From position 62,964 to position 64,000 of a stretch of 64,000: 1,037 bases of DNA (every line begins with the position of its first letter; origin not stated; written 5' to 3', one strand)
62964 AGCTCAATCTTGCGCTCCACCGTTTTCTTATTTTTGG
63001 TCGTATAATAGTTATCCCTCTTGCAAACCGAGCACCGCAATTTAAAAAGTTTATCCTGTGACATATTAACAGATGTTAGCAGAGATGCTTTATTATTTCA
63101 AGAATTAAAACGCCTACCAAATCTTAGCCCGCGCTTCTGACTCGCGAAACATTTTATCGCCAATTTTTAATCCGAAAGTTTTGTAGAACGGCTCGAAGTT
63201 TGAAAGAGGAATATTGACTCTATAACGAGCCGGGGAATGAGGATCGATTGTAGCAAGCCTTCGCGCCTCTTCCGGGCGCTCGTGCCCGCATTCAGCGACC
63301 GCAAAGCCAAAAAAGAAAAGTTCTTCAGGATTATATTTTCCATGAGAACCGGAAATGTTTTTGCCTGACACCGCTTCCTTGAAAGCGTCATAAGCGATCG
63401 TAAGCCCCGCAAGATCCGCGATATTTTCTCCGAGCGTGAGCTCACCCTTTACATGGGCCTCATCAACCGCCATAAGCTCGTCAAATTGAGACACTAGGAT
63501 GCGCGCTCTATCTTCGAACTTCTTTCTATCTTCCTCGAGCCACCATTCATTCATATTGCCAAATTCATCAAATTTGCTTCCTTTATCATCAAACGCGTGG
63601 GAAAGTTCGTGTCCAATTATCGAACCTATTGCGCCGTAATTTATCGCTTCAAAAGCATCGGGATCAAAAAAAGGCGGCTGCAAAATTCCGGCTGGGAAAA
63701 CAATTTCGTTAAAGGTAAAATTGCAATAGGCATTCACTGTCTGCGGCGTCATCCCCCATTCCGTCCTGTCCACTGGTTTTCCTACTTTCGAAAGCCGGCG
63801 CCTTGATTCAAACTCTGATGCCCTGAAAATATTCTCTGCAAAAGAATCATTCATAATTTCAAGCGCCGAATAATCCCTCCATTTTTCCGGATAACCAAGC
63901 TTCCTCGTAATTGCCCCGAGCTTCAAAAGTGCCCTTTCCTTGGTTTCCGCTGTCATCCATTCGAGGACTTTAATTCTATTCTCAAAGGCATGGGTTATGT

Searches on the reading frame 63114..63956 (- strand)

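Call 61: search_protein_families(library=pfam, proteins=[window:63114-63956:-], max_evalue=0.00001)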
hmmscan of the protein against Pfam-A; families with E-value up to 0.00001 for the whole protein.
window:63114-63956:- (280 aa): 1 family
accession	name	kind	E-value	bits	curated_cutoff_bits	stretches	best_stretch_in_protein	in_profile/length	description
PF01431.27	Peptidase_M13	-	1.3e-66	224.6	24.5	1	75-276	1-204/205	Peptidase family M13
